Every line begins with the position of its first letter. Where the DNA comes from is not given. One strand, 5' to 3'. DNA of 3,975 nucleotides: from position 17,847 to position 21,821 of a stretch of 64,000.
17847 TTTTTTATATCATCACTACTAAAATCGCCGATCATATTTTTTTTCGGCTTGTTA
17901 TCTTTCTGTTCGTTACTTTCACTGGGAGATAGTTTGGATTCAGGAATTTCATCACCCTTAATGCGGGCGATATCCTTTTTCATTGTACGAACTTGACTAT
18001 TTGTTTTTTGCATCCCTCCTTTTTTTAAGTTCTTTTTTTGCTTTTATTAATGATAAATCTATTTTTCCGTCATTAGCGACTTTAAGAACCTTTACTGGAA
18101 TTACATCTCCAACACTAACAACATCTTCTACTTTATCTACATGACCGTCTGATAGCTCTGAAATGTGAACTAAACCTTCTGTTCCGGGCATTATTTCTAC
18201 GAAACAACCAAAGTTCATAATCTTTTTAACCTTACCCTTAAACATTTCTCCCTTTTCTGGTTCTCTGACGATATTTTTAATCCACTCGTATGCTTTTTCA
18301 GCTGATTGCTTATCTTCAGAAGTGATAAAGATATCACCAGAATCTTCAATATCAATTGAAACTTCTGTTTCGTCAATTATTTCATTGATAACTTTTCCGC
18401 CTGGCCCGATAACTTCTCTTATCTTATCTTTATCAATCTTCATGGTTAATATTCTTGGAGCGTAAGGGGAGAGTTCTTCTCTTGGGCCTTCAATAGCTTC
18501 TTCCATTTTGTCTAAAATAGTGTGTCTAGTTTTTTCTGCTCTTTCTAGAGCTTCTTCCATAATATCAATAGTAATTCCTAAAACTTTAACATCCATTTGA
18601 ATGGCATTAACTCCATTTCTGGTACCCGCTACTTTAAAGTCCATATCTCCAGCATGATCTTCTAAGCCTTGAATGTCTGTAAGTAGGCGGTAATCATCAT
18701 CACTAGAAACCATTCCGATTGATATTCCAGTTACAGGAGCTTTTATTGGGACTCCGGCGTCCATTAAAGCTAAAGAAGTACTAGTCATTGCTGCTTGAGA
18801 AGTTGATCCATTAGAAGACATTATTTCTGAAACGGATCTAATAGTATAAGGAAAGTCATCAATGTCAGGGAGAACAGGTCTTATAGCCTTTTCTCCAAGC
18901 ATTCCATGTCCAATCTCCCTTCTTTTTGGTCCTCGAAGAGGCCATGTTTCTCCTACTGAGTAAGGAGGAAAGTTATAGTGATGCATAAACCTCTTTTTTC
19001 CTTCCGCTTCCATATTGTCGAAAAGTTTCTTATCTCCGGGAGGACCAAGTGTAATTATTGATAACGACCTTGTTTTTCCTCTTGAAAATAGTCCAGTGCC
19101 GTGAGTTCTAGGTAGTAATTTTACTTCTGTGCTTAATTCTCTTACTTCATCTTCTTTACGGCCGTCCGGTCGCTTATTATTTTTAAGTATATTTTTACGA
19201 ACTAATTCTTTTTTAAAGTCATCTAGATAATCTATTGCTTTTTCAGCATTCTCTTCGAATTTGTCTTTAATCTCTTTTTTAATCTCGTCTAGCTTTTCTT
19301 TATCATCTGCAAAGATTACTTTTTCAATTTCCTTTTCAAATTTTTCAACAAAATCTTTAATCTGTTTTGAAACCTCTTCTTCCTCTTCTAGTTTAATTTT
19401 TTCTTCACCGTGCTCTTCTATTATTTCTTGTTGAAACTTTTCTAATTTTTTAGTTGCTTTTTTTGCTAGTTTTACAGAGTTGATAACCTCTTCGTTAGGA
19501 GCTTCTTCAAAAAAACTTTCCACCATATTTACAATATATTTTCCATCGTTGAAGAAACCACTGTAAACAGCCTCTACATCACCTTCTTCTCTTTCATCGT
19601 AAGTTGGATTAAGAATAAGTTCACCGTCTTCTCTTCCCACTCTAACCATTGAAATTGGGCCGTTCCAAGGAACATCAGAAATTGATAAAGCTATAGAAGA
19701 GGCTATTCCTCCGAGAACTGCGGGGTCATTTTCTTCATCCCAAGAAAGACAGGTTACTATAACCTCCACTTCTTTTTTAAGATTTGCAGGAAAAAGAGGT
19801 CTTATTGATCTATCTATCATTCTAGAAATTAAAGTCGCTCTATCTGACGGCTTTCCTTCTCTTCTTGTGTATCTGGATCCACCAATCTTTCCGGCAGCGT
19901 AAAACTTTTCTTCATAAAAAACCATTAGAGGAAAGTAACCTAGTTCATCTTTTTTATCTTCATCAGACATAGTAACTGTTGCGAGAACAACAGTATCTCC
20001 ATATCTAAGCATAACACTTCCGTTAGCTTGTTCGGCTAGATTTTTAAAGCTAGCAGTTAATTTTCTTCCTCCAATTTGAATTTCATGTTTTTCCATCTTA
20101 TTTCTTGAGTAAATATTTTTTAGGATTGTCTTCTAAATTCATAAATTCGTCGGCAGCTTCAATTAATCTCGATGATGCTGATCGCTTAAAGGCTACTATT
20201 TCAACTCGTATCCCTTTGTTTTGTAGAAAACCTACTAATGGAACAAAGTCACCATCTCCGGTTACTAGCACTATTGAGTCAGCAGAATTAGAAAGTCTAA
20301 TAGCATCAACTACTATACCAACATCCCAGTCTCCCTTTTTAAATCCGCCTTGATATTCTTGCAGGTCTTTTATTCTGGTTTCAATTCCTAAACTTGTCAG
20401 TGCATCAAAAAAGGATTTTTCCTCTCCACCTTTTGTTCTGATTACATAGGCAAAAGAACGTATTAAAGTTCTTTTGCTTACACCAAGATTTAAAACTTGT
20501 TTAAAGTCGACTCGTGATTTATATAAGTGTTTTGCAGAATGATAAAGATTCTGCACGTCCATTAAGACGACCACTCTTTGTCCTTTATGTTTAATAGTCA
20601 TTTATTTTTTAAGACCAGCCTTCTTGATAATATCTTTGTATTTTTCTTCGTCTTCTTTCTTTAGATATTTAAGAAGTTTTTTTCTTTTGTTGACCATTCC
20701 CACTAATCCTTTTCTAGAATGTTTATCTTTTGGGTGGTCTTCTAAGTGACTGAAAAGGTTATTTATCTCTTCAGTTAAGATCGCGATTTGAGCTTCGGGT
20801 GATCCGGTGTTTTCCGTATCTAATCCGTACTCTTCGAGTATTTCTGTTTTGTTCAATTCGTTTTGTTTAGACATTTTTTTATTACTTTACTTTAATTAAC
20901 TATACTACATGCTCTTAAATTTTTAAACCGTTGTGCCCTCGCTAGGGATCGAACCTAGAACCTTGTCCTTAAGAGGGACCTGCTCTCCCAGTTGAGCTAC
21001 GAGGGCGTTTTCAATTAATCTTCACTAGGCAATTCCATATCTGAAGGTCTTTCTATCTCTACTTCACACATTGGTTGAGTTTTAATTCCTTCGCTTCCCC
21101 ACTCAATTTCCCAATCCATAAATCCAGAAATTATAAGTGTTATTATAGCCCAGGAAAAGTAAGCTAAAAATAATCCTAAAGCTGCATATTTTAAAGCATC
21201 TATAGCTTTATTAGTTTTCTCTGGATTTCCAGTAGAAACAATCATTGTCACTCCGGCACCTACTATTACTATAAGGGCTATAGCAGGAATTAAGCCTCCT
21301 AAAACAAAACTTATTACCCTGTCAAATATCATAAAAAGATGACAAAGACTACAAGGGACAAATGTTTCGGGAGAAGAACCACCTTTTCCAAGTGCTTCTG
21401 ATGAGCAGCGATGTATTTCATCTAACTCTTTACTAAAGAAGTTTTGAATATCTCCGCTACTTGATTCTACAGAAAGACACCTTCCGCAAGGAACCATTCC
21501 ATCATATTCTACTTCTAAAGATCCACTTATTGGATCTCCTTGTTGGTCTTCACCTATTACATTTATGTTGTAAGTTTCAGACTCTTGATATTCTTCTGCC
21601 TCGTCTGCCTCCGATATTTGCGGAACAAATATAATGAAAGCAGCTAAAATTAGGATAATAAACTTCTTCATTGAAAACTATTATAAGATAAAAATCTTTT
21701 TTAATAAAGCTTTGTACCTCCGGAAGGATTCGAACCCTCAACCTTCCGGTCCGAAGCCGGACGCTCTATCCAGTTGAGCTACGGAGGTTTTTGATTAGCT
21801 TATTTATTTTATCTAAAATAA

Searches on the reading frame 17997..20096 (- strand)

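Call 17: search_protein_families(library=pfam, proteins=[window:17997-20096:-], max_evalue=0.1)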
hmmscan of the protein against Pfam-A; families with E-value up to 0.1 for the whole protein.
window:17997-20096:- (699 aa): 9 families
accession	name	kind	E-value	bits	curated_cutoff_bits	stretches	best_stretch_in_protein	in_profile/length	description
PF01138.27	RNase_PH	-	9.7e-51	172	25.5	2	10-143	2-130/130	3' exoribonuclease family, domain 1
PF00575.29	S1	-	4e-21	75.6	22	1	612-683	1-73/74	S1 RNA binding domain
PF03725.20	RNase_PH_C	-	8.4e-13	48.5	20.8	2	454-522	2-66/67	3' exoribonuclease family, domain 2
PF00013.35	KH_1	-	1.2e-12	47.8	21.5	1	550-607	2-65/66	KH domain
PF03726.19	PNPase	-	1.5e-06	29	24.6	1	266-314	27-81/81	Polyribonucleotide nucleotidyltransferase, RNA binding domain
PF23459.1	S1_RRP5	-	0.0024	18.9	27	1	615-673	3-61/72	RRP5 S1 domain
PF22675.2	KH-I_KHDC4-BBP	-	0.0042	17.3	30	1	559-601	8-51/76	KHDC4/BBP-like, KH-domain type I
PF24685.1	OB_RRP5_4th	-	0.067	13.7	31.5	0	628-673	23-71/92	RRP5 OB-fold domain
PF20428.3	Sey1_3HB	-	0.069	12.4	24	0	202-309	66-172/419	Sey1 three-helix bundle domain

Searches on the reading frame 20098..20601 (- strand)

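Call 17: search_protein_families(library=pfam, proteins=[window:20098-20601:-], max_evalue=0.1)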
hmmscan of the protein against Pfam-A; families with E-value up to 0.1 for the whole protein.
window:20098-20601:- (167 aa): 2 families
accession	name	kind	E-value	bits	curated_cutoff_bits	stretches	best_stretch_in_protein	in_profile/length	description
PF01936.24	NYN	-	3.3e-34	118.9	24.2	1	9-156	1-144/145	NYN domain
PF21517.3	HTH_Tnp_Tc3_2_like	-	0.058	13.9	27.2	0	28-50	15-37/40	Transposable element Tc3 transposase, HTH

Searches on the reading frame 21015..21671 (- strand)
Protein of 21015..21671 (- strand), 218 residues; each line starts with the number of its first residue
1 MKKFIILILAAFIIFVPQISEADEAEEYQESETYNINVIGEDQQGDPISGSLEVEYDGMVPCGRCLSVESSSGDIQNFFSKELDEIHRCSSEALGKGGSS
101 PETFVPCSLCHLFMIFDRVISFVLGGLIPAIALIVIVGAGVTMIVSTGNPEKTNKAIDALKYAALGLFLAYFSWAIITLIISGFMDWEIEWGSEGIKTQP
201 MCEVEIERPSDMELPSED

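Call 17: search_protein_families(library=pfam, proteins=[window:21015-21671:-], max_evalue=0.1)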
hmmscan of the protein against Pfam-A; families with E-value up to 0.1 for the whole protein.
window:21015-21671:- (218 aa): 4 families
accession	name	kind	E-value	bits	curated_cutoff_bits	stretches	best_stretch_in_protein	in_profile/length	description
PF18895.5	T4SS_pilin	-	8.6e-09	35.8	26.6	1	124-180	16-71/71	Type IV secretion system pilin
PF04956.18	TrbC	-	0.013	16.2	27.9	1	116-179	41-97/98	TrbC/VIRB2 pilin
PF01699.29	Na_Ca_ex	-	0.015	15.7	24.9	1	97-191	46-132/151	Sodium/calcium exchanger protein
PF13268.11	DUF4059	-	0.045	14.6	25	0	117-165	3-51/72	Protein of unknown function (DUF4059)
